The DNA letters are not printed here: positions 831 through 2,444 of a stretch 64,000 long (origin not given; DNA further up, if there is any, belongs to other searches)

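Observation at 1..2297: HerA-like ATPase followed by an acidic HExxH (SprT-like) protein: candidate two-gene conflict or repair module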

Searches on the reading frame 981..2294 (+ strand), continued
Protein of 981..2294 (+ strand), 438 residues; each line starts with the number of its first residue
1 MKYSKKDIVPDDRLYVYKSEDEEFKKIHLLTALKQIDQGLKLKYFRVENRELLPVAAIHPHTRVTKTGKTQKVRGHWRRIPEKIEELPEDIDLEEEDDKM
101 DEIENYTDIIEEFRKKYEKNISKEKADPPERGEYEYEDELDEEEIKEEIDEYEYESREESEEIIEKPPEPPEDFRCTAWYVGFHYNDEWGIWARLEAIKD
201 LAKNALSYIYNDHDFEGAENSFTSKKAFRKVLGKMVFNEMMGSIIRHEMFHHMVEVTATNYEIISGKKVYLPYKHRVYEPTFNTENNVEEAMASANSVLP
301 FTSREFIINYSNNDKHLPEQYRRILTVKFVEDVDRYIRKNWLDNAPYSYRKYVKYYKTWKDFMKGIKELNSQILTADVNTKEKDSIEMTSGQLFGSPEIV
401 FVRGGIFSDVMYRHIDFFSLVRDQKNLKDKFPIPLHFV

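Call 87: find_related_loci(query=P0004, collection=viral_contigs, flank=6000)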
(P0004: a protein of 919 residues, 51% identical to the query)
Query P0004 (919 aa) in viral_contigs; peptide patterns used: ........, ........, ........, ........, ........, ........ (x = any residue, [..] = any of these).
16 stretches matched a pattern, but none encodes a relative of the query by tblastn (E <= 1e-3).

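Call 97: search_solved_structures(query=L001:1178-3112:+, max_evalue=0.01)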
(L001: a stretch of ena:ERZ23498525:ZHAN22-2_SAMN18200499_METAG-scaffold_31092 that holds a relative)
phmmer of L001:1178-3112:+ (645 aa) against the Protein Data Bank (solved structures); distinct sequences matched with E-value up to 0.01: 4.
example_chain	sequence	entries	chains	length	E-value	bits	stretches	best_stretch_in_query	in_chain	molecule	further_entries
11kk_A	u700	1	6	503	2.4e-08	36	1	498-609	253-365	HerA like helicase YjgR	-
8xau_A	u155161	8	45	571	7.2e-05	24.5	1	499-578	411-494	ATP-binding protein | HerA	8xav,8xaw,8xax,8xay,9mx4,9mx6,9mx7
8wet_A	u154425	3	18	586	0.0043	18.6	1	508-581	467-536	TdpA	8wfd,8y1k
9x1l_A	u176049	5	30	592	0.0094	17.5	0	503-568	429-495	DNA helicase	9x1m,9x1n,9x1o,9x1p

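Call 103: search_protein_families(library=padloc, proteins=[P0005, P0009], max_evalue=0.01)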
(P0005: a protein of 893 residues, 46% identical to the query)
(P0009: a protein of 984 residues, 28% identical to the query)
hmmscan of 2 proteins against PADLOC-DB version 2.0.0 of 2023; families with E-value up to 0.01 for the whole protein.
P0005 (893 aa): 10 families
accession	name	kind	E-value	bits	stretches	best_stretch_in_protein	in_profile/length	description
PDLC04140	mad8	-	2.5e-17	61.4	1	515-889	17-313/314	mads_8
PDLC04105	HerA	-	1.5e-12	44.9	1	720-840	379-505/576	-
PDLC04106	HerA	-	5.9e-12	42.9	1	628-838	392-596/667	-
PDLC04103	HerA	-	6.6e-10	36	1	750-861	428-542/579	-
PDLC04102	HerA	-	2e-09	34.3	1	715-837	460-586/654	-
PDLC04097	HerA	-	1.4e-08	31.8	1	717-882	430-595/618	-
PDLC04098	HerA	-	1.2e-06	25.4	1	718-840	482-616/686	-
PDLC04104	HerA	-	1.4e-06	25.3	1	737-837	197-303/379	-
PDLC02188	HerA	-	4.7e-06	23.7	1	779-841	451-513/578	-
PDLC01055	HerA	-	0.00034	17.5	1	710-817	372-477/532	Type III coevolved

P0009 (984 aa): 17 families
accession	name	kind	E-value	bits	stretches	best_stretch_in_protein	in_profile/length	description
PDLC04105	HerA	-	3.5e-17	60.2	1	427-567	376-503/576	-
PDLC04140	mad8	-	1.4e-16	58.9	1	219-596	19-291/314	mads_8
PDLC04103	HerA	-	5.7e-14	49.4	1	486-589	440-543/579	-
PDLC04102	HerA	-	1e-11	41.9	1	424-588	459-605/654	-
PDLC01055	HerA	-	3.2e-11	40.7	2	488-548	417-479/532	Type III coevolved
PDLC04098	HerA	-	1.1e-10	38.8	1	427-566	481-613/686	-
PDLC04106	HerA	-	1.5e-10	38.3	1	431-564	470-593/667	-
PDLC02188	HerA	-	9.7e-10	35.9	1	428-568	375-511/578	-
PDLC04104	HerA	-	2.2e-09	34.5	1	427-590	177-325/379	-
PDLC04097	HerA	-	6e-08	29.8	1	490-590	477-580/618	-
PDLC02185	HerA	-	5.6e-07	26.6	1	487-563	446-525/585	-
PDLC04100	HerA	-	1.1e-06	25.6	1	487-563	440-519/580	-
PDLC01268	CasR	-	1.3e-05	23.2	1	815-887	103-173/179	"CAS-I,CAS-II,CAS-III,CAS-IV,CAS-V,CAS-VI; associated_signaling"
PDLC01434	CasR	-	2.2e-05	22.4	1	823-887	115-178/191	"CAS-I,CAS-II,CAS-III,CAS-IV,CAS-V,CAS-VI; associated_signaling"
PDLC01879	CARF3--CARF_TM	-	0.00027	18.7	1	809-891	140-207/222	-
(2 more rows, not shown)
